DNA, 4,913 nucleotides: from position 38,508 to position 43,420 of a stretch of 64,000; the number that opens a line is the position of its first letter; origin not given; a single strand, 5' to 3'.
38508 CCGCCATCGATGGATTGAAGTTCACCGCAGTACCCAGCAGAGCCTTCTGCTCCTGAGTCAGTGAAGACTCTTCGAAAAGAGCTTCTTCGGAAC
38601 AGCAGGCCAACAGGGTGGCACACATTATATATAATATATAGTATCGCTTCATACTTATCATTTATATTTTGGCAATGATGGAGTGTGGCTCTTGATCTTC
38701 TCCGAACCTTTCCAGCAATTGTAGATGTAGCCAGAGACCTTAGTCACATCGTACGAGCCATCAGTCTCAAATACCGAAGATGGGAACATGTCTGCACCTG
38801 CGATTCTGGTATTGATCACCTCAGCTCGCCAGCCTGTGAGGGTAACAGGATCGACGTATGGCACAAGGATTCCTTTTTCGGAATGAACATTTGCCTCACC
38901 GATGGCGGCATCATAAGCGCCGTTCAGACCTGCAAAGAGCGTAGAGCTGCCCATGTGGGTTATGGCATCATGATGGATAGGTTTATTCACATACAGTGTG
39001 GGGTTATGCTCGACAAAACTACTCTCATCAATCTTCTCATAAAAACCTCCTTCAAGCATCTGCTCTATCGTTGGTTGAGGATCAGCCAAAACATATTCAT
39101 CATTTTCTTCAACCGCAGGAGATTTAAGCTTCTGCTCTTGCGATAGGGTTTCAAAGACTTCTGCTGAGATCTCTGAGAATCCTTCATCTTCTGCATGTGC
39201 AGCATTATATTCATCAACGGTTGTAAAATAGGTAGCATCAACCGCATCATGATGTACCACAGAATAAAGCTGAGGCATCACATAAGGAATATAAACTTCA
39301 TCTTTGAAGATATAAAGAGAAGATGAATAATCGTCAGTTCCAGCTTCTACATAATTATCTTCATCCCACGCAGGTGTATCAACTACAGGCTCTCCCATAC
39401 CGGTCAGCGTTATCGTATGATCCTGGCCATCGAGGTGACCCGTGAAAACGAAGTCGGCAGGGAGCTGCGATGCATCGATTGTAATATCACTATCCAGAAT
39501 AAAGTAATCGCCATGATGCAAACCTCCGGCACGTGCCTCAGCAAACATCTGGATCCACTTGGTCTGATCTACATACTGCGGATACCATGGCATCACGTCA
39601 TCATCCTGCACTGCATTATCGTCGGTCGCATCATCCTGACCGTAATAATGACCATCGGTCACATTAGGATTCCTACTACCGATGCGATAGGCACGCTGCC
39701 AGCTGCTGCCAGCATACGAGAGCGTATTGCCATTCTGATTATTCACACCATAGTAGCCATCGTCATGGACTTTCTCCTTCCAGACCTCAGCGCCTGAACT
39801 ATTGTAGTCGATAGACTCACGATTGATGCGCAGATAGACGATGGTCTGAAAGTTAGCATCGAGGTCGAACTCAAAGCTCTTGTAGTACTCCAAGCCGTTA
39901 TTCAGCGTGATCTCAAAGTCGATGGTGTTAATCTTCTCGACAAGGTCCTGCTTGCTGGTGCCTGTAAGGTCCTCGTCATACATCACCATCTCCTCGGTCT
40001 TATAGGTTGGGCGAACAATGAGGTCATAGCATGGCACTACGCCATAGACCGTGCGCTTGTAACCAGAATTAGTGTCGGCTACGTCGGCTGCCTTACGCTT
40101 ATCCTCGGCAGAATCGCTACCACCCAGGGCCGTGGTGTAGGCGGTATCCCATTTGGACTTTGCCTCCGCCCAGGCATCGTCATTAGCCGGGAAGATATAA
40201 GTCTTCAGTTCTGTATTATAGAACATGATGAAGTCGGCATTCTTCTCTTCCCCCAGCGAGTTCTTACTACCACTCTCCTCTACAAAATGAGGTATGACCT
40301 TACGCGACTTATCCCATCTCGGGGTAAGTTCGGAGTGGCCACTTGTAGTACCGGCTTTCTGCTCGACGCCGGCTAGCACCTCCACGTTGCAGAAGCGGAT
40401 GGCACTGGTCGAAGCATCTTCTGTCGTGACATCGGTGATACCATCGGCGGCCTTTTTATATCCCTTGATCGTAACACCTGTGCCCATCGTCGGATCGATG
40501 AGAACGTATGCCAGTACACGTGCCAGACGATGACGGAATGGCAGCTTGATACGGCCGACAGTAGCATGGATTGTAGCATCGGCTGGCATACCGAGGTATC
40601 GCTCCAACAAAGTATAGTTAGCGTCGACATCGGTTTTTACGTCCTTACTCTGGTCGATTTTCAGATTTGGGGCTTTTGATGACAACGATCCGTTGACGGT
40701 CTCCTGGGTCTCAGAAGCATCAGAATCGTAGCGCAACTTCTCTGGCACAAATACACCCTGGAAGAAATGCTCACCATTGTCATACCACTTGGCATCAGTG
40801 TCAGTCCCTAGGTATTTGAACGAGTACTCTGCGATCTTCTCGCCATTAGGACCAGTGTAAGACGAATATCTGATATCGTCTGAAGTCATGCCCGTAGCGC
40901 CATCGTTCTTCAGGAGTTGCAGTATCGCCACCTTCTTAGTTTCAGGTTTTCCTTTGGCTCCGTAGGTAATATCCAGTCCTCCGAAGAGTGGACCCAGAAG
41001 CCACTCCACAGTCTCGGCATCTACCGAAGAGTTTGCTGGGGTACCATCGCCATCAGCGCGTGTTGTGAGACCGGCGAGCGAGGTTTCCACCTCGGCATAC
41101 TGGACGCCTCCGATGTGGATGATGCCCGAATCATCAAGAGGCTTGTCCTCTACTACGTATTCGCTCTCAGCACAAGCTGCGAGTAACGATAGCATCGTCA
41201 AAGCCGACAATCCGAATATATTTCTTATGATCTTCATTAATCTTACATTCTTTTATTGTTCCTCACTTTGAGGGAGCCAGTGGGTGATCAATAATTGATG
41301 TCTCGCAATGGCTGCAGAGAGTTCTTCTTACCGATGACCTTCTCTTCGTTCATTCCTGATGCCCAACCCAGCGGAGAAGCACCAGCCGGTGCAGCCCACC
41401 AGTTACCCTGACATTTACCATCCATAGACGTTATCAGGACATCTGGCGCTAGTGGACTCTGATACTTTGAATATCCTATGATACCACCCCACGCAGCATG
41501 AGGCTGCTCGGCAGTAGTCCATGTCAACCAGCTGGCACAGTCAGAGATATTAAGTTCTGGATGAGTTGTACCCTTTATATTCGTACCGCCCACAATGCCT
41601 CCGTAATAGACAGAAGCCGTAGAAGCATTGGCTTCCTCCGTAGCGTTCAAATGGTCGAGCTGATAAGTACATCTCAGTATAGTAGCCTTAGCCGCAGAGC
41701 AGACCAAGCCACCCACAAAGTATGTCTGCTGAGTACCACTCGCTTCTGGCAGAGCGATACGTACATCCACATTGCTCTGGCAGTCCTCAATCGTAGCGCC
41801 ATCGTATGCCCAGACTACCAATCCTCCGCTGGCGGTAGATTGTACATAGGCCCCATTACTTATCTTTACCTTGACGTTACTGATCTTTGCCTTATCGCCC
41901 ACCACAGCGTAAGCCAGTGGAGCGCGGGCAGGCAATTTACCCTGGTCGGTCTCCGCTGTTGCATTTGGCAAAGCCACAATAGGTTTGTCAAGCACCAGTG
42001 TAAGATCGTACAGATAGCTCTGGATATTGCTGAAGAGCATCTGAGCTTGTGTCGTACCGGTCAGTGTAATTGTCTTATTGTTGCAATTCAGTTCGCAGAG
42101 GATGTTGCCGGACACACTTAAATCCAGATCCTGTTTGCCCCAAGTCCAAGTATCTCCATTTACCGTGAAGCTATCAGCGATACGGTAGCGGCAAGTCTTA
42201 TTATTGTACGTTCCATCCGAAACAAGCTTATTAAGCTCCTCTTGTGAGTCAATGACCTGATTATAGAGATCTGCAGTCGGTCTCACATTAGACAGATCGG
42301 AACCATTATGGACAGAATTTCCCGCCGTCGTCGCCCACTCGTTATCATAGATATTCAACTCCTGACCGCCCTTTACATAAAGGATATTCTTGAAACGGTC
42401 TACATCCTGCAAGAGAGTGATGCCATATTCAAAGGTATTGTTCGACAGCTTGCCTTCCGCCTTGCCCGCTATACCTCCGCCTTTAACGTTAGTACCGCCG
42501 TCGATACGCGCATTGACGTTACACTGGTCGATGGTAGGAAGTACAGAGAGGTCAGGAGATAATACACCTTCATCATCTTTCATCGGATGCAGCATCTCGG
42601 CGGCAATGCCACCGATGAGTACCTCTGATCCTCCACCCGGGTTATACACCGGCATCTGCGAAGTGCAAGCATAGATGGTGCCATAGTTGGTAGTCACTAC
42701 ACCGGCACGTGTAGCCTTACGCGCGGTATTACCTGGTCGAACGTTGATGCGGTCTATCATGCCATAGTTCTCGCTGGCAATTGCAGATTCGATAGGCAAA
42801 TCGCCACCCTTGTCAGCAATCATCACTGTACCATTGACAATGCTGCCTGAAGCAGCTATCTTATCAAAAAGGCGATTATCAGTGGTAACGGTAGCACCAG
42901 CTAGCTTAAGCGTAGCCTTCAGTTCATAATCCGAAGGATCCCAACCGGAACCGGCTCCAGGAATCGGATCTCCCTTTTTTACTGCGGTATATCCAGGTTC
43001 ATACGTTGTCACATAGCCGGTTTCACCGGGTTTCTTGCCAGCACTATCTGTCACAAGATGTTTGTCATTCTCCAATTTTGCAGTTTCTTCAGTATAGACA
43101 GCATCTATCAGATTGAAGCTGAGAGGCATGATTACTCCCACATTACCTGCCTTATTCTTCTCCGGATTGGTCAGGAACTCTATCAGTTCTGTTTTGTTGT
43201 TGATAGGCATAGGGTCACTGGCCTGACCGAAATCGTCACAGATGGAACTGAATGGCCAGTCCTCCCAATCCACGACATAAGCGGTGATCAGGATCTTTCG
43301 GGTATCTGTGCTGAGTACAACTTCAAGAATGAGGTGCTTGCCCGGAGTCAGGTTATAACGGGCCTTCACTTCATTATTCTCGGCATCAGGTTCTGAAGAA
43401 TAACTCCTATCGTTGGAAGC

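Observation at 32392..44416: Distal genes fuse a pilin-like N-terminal module to GLUG / beta-helix-like domains (candidate tip adhesins)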

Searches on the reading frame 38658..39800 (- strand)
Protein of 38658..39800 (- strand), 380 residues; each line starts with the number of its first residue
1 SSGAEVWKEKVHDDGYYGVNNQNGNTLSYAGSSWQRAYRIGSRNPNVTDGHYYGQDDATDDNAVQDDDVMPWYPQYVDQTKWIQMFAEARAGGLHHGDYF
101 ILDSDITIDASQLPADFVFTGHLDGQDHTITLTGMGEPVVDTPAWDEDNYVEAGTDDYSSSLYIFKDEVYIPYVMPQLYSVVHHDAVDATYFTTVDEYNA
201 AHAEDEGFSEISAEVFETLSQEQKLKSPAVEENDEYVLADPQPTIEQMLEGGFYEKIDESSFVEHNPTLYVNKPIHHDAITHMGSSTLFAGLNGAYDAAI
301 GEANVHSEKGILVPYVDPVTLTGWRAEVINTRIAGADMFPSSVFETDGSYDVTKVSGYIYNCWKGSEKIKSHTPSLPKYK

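Call 7: search_protein_families(library=pfam, proteins=[window:38658-39800:-], max_evalue=10)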
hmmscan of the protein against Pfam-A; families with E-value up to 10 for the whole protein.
window:38658-39800:- (380 aa): 0 families

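Call 56: predict_structure(alignment_id=A8)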
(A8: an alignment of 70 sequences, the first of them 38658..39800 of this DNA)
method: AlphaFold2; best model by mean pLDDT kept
length: 380 residues; sequences in the alignment: 70
mean_pLDDT: 86.1   pTM: 0.70
mean pLDDT of the five models: 86.1, 85.8, 84.9, 84.8, 84.6
residues with pLDDT >= 90: 273; 70-90: 36; 50-70: 33; < 50: 38
segments of 3 or more residues with pLDDT < 50: 1-33, 48-51
pLDDT, mean of each block of 10 residues (from residue 1): 35 41 36 67 55 55 58 75 95 91 96 96 96 95 96 97 98 98 97 98 97 97 97 97 97 97 98 97 94 92 79 88 95 97 97 98 96 84
secondary structure, 60 per line:
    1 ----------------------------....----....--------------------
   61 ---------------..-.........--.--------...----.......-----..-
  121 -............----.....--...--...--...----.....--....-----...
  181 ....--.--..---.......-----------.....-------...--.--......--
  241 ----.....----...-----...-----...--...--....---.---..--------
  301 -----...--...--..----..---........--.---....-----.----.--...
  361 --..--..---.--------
elements in order: H29-32 E37-40 H79-87 E99-101 E106-109 E122-133 E138-142 E145-147 E150-152 E162-166 E169-172 E178-184 H195-201 H213-217 E225-227 E233-238 H245-249 E254-256 E262-264 E270-272 E275-277 E280-283 E306-308 E311-313 E327-334 E358-360

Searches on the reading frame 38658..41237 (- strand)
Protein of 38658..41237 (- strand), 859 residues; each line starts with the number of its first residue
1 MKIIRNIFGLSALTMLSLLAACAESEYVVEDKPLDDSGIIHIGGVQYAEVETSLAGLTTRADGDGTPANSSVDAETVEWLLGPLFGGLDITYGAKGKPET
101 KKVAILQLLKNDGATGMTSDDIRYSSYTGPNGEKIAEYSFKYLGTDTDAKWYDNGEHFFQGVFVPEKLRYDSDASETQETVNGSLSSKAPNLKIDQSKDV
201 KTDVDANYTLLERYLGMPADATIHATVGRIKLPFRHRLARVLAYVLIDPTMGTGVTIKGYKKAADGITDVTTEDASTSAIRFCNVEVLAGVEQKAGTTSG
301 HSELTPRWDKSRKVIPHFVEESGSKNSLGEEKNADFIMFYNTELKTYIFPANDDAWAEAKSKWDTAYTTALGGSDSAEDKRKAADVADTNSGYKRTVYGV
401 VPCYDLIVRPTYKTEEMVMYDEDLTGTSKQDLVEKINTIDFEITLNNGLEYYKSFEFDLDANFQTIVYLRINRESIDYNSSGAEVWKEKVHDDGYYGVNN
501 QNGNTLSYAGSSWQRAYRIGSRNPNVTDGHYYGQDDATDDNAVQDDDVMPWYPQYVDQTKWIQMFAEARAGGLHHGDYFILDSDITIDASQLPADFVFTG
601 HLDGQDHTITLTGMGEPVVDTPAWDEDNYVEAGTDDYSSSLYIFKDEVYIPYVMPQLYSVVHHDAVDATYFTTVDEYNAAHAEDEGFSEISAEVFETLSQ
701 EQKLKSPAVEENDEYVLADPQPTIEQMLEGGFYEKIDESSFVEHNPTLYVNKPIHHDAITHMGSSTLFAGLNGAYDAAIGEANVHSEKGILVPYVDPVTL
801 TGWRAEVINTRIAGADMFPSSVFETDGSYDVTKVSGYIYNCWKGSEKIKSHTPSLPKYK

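Call 4: search_protein_families(library=pfam, proteins=[window:38658-41237:-], max_evalue=1)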
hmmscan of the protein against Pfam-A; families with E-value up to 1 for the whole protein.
window:38658-41237:- (859 aa): 0 families

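Call 5: search_protein_families(library=ncbifam, proteins=[window:38658-41237:-], max_evalue=1)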
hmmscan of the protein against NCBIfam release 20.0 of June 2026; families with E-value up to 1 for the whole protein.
window:38658-41237:- (859 aa): 0 families

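Call 11: search_solved_structures(query=window:38658-41237:-, max_evalue=1)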
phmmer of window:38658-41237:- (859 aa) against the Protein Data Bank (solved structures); distinct sequences matched with E-value up to 1: 3.
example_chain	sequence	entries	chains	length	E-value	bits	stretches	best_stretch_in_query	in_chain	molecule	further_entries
6iyc_E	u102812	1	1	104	0.64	11.4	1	654-706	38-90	Amyloid-beta A4 protein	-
8x54_E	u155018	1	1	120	0.91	10.9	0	654-706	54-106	Amyloid-beta precursor protein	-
8x52_E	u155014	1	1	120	0.91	10.9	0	654-706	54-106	Amyloid-beta precursor protein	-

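Call 18: find_homologous_proteins(query=window:38658-41237:-, max_evalue=0.001)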
Query window:38658-41237:- (859 aa): 650 proteins with E <= 0.001 among 8000 candidates; the best 120 are listed.
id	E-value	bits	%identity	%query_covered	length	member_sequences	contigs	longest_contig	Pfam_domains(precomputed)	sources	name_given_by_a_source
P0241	0.0e+0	1974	100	100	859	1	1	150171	-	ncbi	-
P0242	0.0e+0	1525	80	98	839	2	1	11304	-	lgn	-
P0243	0.0e+0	1353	71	100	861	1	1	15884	-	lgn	-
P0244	0.0e+0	1344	74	98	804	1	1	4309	-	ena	-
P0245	0.0e+0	1288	69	98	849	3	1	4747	-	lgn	-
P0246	0.0e+0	1283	68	100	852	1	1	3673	-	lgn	-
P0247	0.0e+0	1268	68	99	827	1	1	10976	-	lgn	-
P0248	0.0e+0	1258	69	98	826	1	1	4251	-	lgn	-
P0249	0.0e+0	1257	68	99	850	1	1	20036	-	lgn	-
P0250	0.0e+0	1238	67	98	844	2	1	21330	-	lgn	-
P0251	0.0e+0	1202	66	100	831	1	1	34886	-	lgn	-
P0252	0.0e+0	1190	65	100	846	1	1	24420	-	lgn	-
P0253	0.0e+0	1185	65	99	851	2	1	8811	-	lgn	-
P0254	0.0e+0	1178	65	100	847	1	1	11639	-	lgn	-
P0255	0.0e+0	1173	64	100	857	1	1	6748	-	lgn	-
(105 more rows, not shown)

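Call 37: search_protein_families(library=pfam, alignment_id=A6, max_evalue=0.01)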
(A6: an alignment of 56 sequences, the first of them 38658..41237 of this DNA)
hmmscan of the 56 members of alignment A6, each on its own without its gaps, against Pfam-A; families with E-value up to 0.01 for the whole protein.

A. member 1, window:38658-41237:- (859 aa): 0 families

B. families by the number of members that match (of 56 scanned): 5 families
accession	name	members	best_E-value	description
PF08139.17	LPAM_1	5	0.00012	Prokaryotic membrane lipoprotein lipid attachment site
PF21649.3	APMV_polyA_pol_cat_2nd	2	0.0019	APMV, Putative poly(A) polymerase, catalytic subunit, C-terminal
PF15093.11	SPMIP4-like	1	0.006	Sperm-associated microtubule inner protein 4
PF17892.7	Cadherin_5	1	0.0088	Cadherin-like domain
PF07108.16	PipA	1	0.0092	PipA protein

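Call 51: search_solved_structures(query=A3, max_evalue=1)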
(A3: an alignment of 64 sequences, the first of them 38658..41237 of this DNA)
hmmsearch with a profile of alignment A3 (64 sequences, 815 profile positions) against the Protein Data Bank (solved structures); distinct sequences matched with E-value up to 1: 0.

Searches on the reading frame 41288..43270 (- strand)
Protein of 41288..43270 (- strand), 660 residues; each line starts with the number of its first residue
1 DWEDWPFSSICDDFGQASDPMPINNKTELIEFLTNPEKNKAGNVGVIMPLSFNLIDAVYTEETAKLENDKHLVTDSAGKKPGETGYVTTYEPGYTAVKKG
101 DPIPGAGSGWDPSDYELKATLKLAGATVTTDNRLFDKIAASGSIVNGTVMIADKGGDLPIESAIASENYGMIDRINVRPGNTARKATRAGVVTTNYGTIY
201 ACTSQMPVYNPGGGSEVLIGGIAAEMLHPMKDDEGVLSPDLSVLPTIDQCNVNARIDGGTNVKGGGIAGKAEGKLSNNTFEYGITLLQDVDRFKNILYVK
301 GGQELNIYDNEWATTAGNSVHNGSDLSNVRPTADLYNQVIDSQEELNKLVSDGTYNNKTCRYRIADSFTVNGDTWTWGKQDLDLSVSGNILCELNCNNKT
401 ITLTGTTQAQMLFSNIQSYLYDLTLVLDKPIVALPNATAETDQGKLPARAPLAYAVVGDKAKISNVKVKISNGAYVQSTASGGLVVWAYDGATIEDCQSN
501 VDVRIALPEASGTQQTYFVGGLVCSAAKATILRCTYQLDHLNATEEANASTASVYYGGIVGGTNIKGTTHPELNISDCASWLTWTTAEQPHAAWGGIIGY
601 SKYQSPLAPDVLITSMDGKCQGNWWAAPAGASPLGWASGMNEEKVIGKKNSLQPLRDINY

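Call 7: search_protein_families(library=pfam, proteins=[window:41288-43270:-], max_evalue=10)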
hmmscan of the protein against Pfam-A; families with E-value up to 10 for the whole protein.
window:41288-43270:- (660 aa): 1 family
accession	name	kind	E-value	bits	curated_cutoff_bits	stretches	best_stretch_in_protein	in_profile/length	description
PF07581.17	Glug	-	0.19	12.6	20.5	1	479-503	3-27/28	The GLUG motif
